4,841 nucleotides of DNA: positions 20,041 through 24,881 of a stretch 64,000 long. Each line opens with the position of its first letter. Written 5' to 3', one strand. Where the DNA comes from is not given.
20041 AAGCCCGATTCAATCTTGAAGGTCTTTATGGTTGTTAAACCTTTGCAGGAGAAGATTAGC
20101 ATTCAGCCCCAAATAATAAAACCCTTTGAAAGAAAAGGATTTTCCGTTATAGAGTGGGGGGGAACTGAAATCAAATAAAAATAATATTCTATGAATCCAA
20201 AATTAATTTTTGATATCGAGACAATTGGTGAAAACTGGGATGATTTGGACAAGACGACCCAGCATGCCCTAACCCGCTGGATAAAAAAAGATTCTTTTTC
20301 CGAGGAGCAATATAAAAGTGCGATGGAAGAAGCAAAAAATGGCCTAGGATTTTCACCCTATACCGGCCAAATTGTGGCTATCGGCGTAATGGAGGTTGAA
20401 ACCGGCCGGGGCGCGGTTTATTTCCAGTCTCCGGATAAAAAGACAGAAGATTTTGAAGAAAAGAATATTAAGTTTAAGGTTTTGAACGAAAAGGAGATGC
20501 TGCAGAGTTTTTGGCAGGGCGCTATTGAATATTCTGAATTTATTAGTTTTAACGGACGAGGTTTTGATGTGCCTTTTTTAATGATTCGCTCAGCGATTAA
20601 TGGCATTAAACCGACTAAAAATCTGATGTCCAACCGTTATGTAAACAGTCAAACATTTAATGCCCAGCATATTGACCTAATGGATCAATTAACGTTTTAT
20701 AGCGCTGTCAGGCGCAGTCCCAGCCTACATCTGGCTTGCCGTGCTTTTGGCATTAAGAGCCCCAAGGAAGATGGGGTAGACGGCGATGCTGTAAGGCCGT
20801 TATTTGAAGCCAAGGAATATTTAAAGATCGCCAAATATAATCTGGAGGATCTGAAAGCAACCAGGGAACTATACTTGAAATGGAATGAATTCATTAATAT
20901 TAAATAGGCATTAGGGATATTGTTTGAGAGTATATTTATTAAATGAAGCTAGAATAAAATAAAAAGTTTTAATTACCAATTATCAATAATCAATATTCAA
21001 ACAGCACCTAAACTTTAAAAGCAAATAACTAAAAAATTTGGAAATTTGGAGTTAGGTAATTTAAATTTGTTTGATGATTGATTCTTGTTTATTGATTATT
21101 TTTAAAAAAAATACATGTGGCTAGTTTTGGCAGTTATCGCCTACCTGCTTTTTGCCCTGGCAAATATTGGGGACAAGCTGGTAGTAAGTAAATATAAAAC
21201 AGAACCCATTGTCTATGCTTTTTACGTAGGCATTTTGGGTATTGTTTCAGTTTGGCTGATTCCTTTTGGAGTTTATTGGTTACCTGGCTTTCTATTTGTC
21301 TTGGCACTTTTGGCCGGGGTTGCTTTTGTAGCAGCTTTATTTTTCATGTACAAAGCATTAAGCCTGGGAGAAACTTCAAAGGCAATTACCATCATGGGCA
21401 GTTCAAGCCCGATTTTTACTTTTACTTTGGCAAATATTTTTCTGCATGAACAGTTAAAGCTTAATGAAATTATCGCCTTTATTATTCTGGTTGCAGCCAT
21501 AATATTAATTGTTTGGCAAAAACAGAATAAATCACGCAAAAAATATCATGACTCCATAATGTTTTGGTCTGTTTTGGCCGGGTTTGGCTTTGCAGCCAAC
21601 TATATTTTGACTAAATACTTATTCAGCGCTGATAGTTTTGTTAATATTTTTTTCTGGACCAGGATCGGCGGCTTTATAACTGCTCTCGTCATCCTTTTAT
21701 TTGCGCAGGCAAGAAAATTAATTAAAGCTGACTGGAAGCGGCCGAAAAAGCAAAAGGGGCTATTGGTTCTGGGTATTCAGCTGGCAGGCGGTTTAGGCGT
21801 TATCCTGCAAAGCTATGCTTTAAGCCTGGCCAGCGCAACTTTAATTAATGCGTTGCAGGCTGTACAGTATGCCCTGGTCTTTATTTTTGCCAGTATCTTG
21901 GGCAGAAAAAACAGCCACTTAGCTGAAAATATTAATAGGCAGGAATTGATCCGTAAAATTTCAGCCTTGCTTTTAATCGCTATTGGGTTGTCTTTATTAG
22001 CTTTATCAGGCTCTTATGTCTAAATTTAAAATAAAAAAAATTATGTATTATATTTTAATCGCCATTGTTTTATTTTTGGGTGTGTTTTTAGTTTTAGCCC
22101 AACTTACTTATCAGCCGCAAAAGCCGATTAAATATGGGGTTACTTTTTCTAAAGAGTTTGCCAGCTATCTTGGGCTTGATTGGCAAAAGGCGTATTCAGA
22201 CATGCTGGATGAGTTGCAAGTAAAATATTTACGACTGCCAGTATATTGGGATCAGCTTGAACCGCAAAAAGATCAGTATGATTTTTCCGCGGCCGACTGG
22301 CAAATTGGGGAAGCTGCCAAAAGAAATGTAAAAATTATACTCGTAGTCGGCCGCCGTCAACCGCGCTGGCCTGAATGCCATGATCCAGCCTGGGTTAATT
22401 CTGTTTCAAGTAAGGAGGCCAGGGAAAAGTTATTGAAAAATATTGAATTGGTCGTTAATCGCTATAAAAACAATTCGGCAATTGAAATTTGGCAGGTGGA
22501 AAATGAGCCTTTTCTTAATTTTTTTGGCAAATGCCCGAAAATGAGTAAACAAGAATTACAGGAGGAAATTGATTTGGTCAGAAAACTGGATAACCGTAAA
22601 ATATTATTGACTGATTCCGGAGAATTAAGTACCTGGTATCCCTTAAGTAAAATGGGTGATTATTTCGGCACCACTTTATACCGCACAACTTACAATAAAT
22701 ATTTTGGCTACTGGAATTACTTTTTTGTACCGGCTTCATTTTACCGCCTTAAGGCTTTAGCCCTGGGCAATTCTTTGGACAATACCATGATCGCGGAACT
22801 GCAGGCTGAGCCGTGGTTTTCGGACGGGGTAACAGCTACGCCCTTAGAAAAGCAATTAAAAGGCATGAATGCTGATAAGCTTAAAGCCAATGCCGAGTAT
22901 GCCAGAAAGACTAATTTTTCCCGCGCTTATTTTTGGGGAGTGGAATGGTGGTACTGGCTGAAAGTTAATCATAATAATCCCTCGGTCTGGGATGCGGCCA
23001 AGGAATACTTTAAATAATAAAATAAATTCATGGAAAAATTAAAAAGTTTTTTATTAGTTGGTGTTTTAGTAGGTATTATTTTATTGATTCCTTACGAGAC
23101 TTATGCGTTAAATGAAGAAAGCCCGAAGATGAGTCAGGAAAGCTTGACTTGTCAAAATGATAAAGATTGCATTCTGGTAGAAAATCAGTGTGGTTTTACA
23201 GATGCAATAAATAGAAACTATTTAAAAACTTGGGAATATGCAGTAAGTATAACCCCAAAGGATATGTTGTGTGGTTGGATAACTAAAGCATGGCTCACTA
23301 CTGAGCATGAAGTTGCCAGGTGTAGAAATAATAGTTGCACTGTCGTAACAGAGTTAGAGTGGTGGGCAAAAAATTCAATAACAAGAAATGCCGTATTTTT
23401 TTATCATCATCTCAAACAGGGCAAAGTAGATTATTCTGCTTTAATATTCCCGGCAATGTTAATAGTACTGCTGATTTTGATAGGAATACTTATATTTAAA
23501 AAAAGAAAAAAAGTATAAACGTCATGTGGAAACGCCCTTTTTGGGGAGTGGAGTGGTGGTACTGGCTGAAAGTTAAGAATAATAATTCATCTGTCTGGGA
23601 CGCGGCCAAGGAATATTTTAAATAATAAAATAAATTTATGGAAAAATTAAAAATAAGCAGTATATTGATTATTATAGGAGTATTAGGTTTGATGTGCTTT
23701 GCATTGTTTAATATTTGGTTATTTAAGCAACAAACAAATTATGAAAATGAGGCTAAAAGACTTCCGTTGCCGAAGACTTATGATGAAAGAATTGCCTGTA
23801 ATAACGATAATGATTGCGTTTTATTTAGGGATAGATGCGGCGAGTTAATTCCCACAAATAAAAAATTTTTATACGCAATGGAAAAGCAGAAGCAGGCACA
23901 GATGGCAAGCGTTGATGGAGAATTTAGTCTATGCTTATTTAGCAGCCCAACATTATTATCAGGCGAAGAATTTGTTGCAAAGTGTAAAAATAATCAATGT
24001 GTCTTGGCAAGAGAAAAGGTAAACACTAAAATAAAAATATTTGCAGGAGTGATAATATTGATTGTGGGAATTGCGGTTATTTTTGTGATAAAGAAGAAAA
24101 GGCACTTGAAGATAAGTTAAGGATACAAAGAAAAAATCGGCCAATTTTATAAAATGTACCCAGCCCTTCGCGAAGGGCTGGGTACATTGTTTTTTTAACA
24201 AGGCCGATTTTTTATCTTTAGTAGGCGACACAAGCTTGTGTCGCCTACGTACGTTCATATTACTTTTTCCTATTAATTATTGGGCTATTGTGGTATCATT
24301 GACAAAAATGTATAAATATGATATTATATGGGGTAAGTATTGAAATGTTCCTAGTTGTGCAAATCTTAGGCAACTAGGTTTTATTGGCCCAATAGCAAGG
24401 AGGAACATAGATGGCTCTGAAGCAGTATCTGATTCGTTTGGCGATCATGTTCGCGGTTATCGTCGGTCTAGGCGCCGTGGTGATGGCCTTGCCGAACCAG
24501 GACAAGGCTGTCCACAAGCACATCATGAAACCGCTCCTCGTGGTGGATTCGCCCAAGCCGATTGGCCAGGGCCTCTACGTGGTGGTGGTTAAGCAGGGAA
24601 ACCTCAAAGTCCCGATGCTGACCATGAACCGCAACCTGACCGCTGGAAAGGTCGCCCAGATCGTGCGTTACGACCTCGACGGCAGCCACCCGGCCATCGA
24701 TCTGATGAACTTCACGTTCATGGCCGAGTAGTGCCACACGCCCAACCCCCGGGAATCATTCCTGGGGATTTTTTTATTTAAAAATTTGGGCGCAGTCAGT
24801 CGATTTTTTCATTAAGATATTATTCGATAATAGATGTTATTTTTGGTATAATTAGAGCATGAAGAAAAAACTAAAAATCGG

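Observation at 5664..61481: At least twelve GC-rich single-gene islands in an AT-rich genome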

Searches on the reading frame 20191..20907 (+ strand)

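Call 71: search_protein_families(library=pfam, max_evalue=0.001, proteins=[window:20191-20907:+])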
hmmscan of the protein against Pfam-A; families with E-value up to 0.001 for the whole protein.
window:20191-20907:+ (238 aa): 3 families
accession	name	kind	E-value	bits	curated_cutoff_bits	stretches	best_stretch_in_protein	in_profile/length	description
PF10108.15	DNA_pol_B_exo2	-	6.5e-22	78.7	24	1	85-233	22-175/213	Predicted 3'-5' exonuclease related to the exonuclease domain of PolB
PF13482.12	RNase_H_2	-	3e-12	47.2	22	1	54-231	10-164/165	RNase_H superfamily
PF03104.25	DNA_pol_B_exo1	-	8.7e-05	22.5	23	1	79-145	123-190/242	DNA polymerase family B, exonuclease domain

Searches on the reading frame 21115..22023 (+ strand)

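Call 71: search_protein_families(library=pfam, max_evalue=0.001, proteins=[window:21115-22023:+])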
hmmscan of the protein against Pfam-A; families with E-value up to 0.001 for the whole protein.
window:21115-22023:+ (302 aa): 1 family
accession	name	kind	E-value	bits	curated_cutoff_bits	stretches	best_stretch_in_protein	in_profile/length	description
PF00892.27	EamA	-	9.2e-15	55.6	28.2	2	2-133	3-134/135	EamA-like transporter family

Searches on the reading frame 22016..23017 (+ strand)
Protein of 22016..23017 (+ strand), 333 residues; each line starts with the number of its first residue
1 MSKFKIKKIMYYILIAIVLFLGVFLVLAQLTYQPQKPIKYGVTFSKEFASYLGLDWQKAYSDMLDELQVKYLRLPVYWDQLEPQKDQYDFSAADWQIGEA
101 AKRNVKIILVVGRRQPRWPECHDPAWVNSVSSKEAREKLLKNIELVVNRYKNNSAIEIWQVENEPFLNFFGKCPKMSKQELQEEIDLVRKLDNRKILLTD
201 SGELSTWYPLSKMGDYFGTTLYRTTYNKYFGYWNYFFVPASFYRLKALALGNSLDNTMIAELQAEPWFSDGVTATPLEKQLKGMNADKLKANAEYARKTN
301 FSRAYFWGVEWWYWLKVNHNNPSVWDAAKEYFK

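Call 71: search_protein_families(library=pfam, max_evalue=0.001, proteins=[window:22016-23017:+])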
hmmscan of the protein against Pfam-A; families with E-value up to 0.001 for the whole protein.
window:22016-23017:+ (333 aa): 3 families
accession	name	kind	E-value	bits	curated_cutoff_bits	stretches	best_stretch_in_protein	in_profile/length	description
PF02449.21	Glyco_hydro_42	-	1e-09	38.7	21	1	56-112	12-68/376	Beta-galactosidase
PF00150.24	Cellulase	-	1.7e-07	31.5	23.5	1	57-203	23-169/272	Cellulase (glycosyl hydrolase family 5)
PF00331.26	Glyco_hydro_10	-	7.2e-06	25.9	22.1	1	78-166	47-130/311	Glycosyl hydrolase family 10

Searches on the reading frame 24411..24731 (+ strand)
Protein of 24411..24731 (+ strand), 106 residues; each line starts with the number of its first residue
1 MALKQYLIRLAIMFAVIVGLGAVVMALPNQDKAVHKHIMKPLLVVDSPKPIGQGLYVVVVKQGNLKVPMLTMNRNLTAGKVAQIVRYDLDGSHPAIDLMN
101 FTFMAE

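Call 7: search_protein_families(library=pfam, max_evalue=0.1, proteins=[window:24411-24731:+])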
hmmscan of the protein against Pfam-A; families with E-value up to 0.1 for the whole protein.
window:24411-24731:+ (106 aa): 0 families

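Call 76: search_protein_families(library=ncbifam, max_evalue=0.01, proteins=[window:24411-24731:+])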
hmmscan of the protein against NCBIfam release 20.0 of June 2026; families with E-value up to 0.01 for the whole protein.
window:24411-24731:+ (106 aa): 0 families

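Call 77: search_protein_families(library=phrogs, max_evalue=0.01, proteins=[window:24411-24731:+])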
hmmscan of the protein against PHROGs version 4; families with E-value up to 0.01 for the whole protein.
window:24411-24731:+ (106 aa): 0 families

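Call 89: find_related_loci(query=window:24411-24731:+, collection=viral_contigs, flank=5000)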
Query window:24411-24731:+ (106 aa) in viral_contigs; peptide patterns used: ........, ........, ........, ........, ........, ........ (x = any residue, [..] = any of these).
10 stretches matched a pattern, but none encodes a relative of the query by tblastn (E <= 1e-3).
